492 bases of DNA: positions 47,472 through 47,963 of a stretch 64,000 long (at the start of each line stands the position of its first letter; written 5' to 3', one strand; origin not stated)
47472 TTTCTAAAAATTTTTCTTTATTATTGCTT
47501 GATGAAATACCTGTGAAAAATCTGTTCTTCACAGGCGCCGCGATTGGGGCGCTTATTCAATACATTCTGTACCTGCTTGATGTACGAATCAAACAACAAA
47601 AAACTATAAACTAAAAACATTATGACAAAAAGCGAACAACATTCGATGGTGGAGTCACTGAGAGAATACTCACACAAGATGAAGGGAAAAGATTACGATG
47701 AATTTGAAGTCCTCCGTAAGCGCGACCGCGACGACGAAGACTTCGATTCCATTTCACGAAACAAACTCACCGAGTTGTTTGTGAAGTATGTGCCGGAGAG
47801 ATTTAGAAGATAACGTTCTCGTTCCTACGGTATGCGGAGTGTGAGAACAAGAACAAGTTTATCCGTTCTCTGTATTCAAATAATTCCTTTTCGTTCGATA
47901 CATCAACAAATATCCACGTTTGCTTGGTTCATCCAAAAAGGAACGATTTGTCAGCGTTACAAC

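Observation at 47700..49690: Complete tripartite HipB–HipS–HipT toxin–antitoxin cassette inserted into the 3' end of a small gene, bounded by ~114-bp diverged direct repeats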

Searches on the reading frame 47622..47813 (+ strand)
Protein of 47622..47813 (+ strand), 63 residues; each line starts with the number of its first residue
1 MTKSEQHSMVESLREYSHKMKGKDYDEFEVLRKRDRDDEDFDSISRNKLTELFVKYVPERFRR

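Call 4: search_protein_families(library=pfam, proteins=[window:47622-47813:+], max_evalue=0.01)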
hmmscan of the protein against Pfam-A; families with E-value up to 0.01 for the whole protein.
window:47622-47813:+ (63 aa): 0 families

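Call 5: search_protein_families(library=ncbifam, proteins=[window:47622-47813:+], max_evalue=0.01)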
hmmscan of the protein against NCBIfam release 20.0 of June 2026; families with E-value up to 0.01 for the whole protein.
window:47622-47813:+ (63 aa): 0 families

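Call 11: find_homologous_proteins(query=window:47622-47813:+, max_evalue=0.01)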
Query window:47622-47813:+ (63 aa): 38 proteins with E <= 0.01 among 38 candidates.
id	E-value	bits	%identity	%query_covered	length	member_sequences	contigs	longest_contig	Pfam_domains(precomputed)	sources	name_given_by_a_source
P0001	4.2e-32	126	97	100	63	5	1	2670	-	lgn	-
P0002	8.7e-25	103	76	100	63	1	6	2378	-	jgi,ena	-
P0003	2.6e-23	98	89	87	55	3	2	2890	-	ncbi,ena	-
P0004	3.3e-23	98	71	100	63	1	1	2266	-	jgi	jgi:hypothetical protein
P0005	6.4e-22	94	70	100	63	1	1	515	-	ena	-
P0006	2.2e-21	92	67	100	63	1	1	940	-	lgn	-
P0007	2.5e-21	92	70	100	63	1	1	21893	-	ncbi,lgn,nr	ncbi:MAG: hypothetical protein HY800_00730 [Ignavibacteriales bacterium]|nr:hypothetical protein [Ig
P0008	3.6e-21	92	67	100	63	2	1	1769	-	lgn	-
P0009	5.9e-21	91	69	98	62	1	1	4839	-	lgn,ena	-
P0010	6.4e-21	91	70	100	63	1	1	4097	-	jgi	jgi:hypothetical protein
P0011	8.3e-21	90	69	98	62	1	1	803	-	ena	-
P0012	9.0e-21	90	71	98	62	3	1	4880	-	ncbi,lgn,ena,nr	ncbi:MAG TPA: hypothetical protein VFF29_03505 [Bacteroidota bacterium]|nr:hypothetical protein [Bac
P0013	1.3e-20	90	68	100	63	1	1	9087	-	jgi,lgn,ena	-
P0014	2.4e-20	89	65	100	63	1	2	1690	-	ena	-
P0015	2.9e-20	89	68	98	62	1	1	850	-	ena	-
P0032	4.1e-19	85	98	70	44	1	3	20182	-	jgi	jgi:hypothetical protein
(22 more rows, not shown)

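Call 13: find_encoding_contigs(protein=P0032, flank=10000, max_places=4)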
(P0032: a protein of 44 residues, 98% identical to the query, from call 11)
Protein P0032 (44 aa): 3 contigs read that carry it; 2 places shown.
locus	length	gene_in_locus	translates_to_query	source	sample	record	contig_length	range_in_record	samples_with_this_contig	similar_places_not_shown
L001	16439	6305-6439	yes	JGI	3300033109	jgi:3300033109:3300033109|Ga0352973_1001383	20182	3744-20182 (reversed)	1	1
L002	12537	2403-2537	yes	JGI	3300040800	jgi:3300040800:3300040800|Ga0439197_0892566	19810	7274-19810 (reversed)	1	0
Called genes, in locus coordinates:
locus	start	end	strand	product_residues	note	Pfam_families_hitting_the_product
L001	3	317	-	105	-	?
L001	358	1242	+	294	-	PF00588:SpoU_methylase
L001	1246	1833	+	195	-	PF00293:NUDIX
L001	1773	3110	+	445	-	PF00266:Aminotran_5, PF01041:DegT_DnrJ_EryC1 (faint)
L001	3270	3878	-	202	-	PF12766:Pyridox_oxase_2 (weak), PF01243:PNPOx_N, PF10590:PNP_phzG_C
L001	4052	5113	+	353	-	PF04513:Baculo_PEP_C (faint), PF02646:RmuC, PF06103:DUF948 (weak)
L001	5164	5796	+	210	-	PF01300:Sua5_yciO_yrdC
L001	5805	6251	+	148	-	-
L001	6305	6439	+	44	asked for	-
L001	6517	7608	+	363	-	PF00365:PFK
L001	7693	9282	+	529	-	PF01510:Amidase_2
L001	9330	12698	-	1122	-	PF08309:LVIVD, PF21471:Reelin_subrepeat-B (faint), PF18962:Por_Secre_tail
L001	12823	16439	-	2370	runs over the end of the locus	PF13620:CarboxypepD_reg (faint), PF13715:CarbopepD_reg_2 (faint), PF24507:Ig_CFAP65_4th (faint), PF22544:HYDIN_VesB_CFA65-like_Ig, PF15780:ASH (weak), PF22544:HYDIN_VesB_CFA65-like_Ig, PF17210:SdrD_B, PF18962:Por_Secre_tail (weak), +5 more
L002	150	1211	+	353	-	PF04513:Baculo_PEP_C (faint), PF02646:RmuC, PF06103:DUF948 (weak)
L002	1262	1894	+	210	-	PF01300:Sua5_yciO_yrdC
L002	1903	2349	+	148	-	-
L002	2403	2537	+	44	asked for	-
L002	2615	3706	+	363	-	PF00365:PFK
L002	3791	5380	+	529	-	PF01510:Amidase_2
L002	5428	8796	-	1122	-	PF08309:LVIVD, PF21471:Reelin_subrepeat-B (faint), PF18962:Por_Secre_tail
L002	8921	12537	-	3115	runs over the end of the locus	PF15902:Sortilin-Vps10 (faint), PF14870:PSII_BNR (faint), PF13620:CarboxypepD_reg (faint), PF22544:HYDIN_VesB_CFA65-like_Ig, PF15780:ASH (weak), PF22544:HYDIN_VesB_CFA65-like_Ig (weak), PF17210:SdrD_B, PF18962:Por_Secre_tail (weak), +6 more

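Call 16: find_encoding_contigs(protein=P0001, flank=10000, max_places=6)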
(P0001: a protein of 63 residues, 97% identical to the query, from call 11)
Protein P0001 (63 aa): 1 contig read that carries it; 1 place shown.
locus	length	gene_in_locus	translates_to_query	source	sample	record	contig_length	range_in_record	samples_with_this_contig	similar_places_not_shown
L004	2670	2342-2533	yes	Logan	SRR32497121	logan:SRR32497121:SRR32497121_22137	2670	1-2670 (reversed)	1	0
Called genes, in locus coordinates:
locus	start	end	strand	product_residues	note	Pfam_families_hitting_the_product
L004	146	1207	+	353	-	PF04513:Baculo_PEP_C (faint), PF02646:RmuC, PF06103:DUF948 (weak)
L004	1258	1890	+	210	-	PF01300:Sua5_yciO_yrdC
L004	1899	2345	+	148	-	-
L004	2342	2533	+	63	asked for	-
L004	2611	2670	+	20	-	?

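Call 19: find_related_loci(query=A2, collection=genome_contigs, flank=10000)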
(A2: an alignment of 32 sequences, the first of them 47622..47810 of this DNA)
Query A2 (63 aa) in genome_contigs; peptide patterns used: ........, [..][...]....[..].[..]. (x = any residue, [..] = any of these).
236 stretches matched a pattern; 39 encode a relative of the query (tblastn E <= 1e-3); 39 distinct loci.
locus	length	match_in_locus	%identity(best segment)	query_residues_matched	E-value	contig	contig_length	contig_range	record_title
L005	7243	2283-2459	90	1-59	1e-31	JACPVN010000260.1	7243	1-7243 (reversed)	MAG: Ignavibacteriae bacterium isolate NC_groundwater_786_Ag_S2p5_43_5 JBCH_GD18_4_SO25_S179_scaffold_367327, whole geno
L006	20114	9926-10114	67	1-63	8e-27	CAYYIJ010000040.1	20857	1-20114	MAG TPA_asm: uncultured Chlorobiaceae bacterium isolate SRP257756_co1_228 genome assembly, contig: NODE_2038_length_2085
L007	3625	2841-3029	70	1-63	2e-26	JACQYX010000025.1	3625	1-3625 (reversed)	MAG: Ignavibacteriales bacterium isolate NC_groundwater_1552_Pr4_S-0.65um_41_6 SR1-18-Sp65_coassembly_scaffold_52993, wh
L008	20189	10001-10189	68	1-63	2e-26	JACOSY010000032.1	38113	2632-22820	MAG: Ignavibacteria bacterium isolate NC_groundwater_30_Pr7_B-0.1um_51_131 FFV18_Bp1_scaffold_394293, whole genome shotg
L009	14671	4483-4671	67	1-63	3e-26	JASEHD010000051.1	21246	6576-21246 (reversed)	MAG: Bacteroidota bacterium isolate Yes70-14 NODE_51_length_21246_cov_5.839696, whole genome shotgun sequence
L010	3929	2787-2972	71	1-62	5e-26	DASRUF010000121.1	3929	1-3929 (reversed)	MAG TPA_asm: Bacteroidota bacterium isolate SMAG_U7915 k141_3263057, whole genome shotgun sequence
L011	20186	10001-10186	63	2-63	8e-26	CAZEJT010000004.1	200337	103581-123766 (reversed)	MAG TPA_asm: uncultured Chlorobiaceae bacterium isolate SRP273308_co1_412 genome assembly, contig: NODE_64_length_200337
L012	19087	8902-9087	69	1-62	1e-25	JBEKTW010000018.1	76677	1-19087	MAG: Bacteroidota bacterium isolate SPRUCE 567 SPRUCE_567_18, whole genome shotgun sequence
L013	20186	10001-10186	63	1-62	2e-25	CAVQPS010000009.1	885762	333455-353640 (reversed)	MAG: uncultured Ignavibacteriales bacterium isolate MFD01476.bin.1.135 genome assembly, contig: contig_39515, whole geno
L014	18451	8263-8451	63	1-63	3e-25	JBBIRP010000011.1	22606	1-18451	MAG: Ignavibacteriales bacterium isolate PFF170222_bin_352 NODE_231_length_22606_cov_3.362379, whole genome shotgun sequ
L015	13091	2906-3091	69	1-62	3e-25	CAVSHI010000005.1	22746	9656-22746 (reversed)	MAG: Ignavibacteriota bacterium isolate MFD01476.bin.1.124 genome assembly, contig: contig_40585, whole genome shotgun s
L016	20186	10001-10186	65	1-62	9e-25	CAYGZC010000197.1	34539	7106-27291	MAG TPA_asm: uncultured Chlorobiaceae bacterium isolate ERP119294_co2_80 genome assembly, contig: k141_2536736, whole ge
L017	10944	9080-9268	70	1-63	8e-25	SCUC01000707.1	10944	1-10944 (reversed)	MAG: Bacteroidetes bacterium isolate FW602_bin.19 FW602_bin.19-132006-1, whole genome shotgun sequence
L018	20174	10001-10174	71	5-62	2e-24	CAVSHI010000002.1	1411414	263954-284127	MAG: Ignavibacteriota bacterium isolate MFD01476.bin.1.124 genome assembly, contig: contig_213, whole genome shotgun seq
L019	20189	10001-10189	63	1-63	4e-24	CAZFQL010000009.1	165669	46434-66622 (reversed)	MAG TPA_asm: uncultured Chlorobiaceae bacterium isolate SRP302447_co3_354 genome assembly, contig: NODE_252_length_16566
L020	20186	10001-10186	65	1-62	3e-24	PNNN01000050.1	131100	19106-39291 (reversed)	MAG: Chlorobiaceae bacterium isolate SW.3.66 SW_1000052_131100, whole genome shotgun sequence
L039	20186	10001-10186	68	1-62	2e-25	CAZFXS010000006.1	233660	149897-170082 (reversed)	MAG TPA_asm: uncultured Chlorobiaceae bacterium isolate SRP237561_co1_246 genome assembly, contig: NODE_49_length_233660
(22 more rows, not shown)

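Call 43: find_encoding_contigs(protein=P0003, flank=10000, max_places=6)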
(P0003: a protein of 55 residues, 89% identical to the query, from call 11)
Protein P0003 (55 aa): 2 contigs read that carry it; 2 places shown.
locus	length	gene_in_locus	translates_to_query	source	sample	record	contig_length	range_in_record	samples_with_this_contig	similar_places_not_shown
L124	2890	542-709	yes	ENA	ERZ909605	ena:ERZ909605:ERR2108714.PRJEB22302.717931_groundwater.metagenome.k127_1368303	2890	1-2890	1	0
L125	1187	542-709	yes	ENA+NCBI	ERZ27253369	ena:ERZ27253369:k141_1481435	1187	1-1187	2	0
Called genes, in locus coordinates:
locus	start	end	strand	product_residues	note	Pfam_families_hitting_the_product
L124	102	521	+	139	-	-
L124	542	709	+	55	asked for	-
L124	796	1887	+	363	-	PF00365:PFK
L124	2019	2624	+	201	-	PF03588:Leu_Phe_trans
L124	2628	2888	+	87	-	?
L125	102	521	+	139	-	-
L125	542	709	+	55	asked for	-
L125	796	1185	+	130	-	?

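Call 44: find_encoding_contigs(protein=P0002, flank=10000, max_places=6)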
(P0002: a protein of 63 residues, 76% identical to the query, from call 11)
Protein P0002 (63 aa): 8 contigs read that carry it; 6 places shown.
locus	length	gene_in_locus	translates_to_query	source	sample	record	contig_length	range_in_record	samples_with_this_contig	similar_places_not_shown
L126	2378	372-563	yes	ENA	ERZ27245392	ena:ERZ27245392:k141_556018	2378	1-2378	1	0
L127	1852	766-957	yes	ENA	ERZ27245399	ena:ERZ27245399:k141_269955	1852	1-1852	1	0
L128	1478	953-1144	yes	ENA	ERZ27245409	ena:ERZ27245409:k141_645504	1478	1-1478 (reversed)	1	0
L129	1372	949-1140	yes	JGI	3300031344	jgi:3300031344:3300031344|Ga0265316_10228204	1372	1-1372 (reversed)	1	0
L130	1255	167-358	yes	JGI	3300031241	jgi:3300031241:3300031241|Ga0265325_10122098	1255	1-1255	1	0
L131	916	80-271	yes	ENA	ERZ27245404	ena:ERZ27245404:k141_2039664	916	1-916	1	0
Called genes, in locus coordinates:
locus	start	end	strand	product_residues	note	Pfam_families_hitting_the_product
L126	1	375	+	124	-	?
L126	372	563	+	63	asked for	-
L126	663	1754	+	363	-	PF00365:PFK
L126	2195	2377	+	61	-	?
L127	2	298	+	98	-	?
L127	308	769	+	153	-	-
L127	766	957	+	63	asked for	-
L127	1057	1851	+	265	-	?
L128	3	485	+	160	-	?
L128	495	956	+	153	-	-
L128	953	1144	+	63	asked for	-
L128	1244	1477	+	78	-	?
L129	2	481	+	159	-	?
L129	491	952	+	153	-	-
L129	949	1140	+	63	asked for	-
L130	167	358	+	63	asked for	-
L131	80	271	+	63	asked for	-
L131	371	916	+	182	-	?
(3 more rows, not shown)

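Call 51: search_protein_families(library=pfam, proteins=[L005:4444-4857:-, L005:4850-5599:-, L005:5586-6560:-, L016:10199-13516:+, L039:13467-13790:+, L012:12680-13210:+], max_evalue=0.001)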
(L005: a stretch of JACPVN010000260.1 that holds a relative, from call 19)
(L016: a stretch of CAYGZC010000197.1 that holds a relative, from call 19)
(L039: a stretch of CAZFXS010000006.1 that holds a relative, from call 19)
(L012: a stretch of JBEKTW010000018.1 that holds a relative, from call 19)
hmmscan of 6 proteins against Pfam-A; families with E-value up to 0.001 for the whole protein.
L005:4444-4857:- (137 aa): 1 family
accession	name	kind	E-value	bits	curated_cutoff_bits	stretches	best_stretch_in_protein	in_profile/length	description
PF03852.21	Vsr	-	2.1e-21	76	27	1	2-75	1-73/74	DNA mismatch endonuclease Vsr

L005:4850-5599:- (249 aa): 0 families

L005:5586-6560:- (324 aa): 1 family
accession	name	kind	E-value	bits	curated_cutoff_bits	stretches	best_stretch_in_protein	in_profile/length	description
PF00145.23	DNA_methylase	-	3.4e-89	299.9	22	1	4-300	1-322/324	C-5 cytosine-specific DNA methylase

L016:10199-13516:+ (1105 aa): 3 families
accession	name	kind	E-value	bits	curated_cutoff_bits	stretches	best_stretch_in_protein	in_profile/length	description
PF12705.13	PDDEXK_1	-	4.6e-36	125.5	22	1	777-1085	3-247/247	PD-(D/E)XK nuclease superfamily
PF21445.3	ADDB_N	-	1.4e-11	44.6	26.6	1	19-261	17-261/290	ADDB, N-terminal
PF13361.12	UvrD_C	-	3.1e-11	43.7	25.6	1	297-651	39-347/350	UvrD-like helicase C-terminal domain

L039:13467-13790:+ (107 aa): 1 family
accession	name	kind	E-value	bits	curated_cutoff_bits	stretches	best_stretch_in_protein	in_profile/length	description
PF06155.17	GBBH-like_N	-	5.8e-24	85.1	22.8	1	8-93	4-85/85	Gamma-butyrobetaine hydroxylase-like, N-terminal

L012:12680-13210:+ (176 aa): 1 family
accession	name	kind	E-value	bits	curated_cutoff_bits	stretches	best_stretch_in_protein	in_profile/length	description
PF00571.33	CBS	-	8.4e-21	74.5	24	2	97-152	1-56/57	CBS domain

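Call 52: search_protein_families(library=padloc, proteins=[L005:4850-5599:-, L005:5586-6560:-, window:47622-47813:+], max_evalue=0.001)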
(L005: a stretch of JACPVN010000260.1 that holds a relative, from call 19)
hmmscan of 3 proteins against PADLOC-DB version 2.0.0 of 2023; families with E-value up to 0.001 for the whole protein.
L005:4850-5599:- (249 aa): 0 families

L005:5586-6560:- (324 aa): 61 families (the best 25 are shown)
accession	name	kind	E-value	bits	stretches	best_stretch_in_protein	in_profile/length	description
PDLC03272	MTase_II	-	8.2e-109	362.4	1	1-307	72-393/407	Type II methyltransferase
PDLC02653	DrmMII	-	5.2e-78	260.3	1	3-321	4-330/333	DrmMII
PDLC03361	MTase_II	-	3.7e-72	241.6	1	3-309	86-442/455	Type II methyltransferase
PDLC03378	MTase_II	-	5.4e-72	241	1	3-303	2-329/344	Type II methyltransferase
PDLC03217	MTase_II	-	1.4e-67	226.7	2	1-173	382-548/703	Type II methyltransferase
PDLC03242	MTase_II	-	7.6e-62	207.5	1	4-299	101-394/409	Type II methyltransferase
PDLC03234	MTase_II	-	7.3e-55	184.7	2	3-218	4-227/375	Type II methyltransferase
PDLC03716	oMTase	-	8.5e-54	181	1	4-300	39-335/349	orphan methyltransferase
PDLC00026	DruM2|DruM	-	4.1e-49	165.9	1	2-301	3-315/336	DNA cytosine methylase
PDLC03326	MTase_II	-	9.8e-49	164.6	2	2-183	3-189/412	Type II methyltransferase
PDLC00034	DruM2|DruM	-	7.1e-44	148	2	4-170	8-187/457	DNA cytosine methylase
PDLC03269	MTase_II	-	1.1e-43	147.9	1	1-180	1-179/437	Type II methyltransferase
PDLC03734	oMTase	-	4.4e-43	145.9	1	1-170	1-169/444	orphan methyltransferase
PDLC00027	DruM2|DruM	-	2.3e-42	143.7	2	2-184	10-188/361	DNA cytosine methylase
PDLC00033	DruM2|DruM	-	8e-42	141.8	2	3-172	21-193/368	DNA cytosine methylase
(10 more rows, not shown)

window:47622-47813:+ (63 aa): 0 families
